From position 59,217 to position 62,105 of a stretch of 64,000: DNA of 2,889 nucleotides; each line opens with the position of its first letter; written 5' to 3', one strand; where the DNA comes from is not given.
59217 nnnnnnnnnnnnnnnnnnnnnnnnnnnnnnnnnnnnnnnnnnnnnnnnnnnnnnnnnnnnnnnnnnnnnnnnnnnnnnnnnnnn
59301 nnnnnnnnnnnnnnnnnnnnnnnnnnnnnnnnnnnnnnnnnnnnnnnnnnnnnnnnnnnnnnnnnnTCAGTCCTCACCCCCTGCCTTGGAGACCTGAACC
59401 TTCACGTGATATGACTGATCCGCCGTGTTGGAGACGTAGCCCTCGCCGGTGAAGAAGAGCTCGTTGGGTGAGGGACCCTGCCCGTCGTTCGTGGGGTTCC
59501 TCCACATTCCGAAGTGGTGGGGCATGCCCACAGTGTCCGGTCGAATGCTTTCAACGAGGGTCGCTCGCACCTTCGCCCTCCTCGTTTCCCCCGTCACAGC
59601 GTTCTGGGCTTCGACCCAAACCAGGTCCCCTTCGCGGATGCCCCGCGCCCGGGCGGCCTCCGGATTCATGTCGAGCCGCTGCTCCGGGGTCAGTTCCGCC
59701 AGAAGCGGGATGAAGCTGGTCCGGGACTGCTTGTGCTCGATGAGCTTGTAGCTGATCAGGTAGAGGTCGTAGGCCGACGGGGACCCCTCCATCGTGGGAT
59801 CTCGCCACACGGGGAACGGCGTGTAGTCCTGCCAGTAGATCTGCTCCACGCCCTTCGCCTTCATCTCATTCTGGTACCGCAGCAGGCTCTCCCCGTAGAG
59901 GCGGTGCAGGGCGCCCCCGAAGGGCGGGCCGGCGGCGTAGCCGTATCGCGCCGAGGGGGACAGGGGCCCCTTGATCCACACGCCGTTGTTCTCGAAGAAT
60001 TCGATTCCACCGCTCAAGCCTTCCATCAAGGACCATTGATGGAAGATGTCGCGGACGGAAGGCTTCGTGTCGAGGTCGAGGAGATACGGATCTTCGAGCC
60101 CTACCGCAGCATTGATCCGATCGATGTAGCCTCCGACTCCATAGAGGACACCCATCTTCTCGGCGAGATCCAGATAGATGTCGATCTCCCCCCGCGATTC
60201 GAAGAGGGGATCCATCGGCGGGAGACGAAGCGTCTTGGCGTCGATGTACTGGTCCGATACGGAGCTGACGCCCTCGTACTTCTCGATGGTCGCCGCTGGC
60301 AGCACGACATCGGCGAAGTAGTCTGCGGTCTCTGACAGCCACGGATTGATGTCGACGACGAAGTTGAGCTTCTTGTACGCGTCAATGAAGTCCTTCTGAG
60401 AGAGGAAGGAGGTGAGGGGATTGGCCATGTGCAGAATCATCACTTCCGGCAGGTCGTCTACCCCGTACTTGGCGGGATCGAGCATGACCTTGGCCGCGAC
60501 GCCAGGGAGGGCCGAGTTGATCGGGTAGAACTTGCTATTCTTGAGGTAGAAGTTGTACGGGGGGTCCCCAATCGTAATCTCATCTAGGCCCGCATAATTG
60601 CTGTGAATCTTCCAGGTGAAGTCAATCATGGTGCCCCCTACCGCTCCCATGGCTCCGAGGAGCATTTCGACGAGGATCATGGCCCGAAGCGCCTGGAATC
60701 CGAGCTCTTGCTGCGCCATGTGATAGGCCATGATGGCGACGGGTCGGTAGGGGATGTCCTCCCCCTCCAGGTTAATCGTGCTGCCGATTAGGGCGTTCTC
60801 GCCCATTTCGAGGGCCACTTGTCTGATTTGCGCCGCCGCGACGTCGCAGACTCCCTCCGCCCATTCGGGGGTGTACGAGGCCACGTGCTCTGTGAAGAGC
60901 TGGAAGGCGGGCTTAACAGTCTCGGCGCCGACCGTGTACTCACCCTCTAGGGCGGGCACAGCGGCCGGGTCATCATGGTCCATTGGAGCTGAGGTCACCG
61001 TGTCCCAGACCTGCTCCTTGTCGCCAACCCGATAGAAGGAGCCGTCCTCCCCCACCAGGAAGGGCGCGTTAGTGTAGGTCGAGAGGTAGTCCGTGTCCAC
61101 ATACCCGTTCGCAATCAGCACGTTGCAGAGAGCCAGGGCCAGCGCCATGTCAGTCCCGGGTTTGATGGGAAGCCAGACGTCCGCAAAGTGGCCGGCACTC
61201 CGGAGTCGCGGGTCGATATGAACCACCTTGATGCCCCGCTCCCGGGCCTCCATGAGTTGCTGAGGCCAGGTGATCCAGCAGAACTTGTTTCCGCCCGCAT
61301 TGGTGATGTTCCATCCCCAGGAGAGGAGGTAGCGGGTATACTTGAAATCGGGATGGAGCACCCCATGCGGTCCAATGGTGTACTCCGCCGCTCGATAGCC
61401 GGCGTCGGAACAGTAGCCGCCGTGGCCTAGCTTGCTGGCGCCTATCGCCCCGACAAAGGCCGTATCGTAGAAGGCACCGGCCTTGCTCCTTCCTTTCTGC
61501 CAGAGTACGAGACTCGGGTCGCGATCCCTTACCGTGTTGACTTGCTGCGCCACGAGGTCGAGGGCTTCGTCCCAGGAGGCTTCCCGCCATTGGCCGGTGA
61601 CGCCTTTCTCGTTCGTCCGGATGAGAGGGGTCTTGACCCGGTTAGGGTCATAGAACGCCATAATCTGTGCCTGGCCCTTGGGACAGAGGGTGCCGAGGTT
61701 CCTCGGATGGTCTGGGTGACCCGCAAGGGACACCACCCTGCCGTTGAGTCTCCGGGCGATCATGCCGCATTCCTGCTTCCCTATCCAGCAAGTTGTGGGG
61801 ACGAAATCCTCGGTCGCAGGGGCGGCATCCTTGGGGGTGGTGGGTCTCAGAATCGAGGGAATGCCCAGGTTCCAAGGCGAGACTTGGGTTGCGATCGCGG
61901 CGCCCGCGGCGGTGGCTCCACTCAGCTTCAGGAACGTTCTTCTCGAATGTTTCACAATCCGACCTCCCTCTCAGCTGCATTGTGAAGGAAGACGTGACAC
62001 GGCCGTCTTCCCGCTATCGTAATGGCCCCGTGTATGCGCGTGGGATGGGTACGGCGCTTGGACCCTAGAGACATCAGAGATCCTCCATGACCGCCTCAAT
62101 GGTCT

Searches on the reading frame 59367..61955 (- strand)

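Call 16: search_protein_families(library=pfam, proteins=[window:59367-61955:-], max_evalue=0.001)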
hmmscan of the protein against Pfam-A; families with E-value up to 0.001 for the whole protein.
window:59367-61955:- (862 aa): 4 families
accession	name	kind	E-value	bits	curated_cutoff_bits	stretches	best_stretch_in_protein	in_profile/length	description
PF00384.28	Molybdopterin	-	9.8e-25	87.7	24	1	106-600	1-353/353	Molybdopterin oxidoreductase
PF01568.27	Molydop_binding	-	1.3e-13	51.3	26.8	1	731-831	1-90/110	Molydopterin dinucleotide binding domain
PF04879.21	Molybdop_Fe4S4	-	4.7e-07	30.1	22.7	1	51-97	3-49/55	Molybdopterin oxidoreductase Fe4S4 domain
PF10518.14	TAT_signal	-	6e-05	23.2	22.7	1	3-22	2-21/21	TAT (twin-arginine translocation) pathway signal sequence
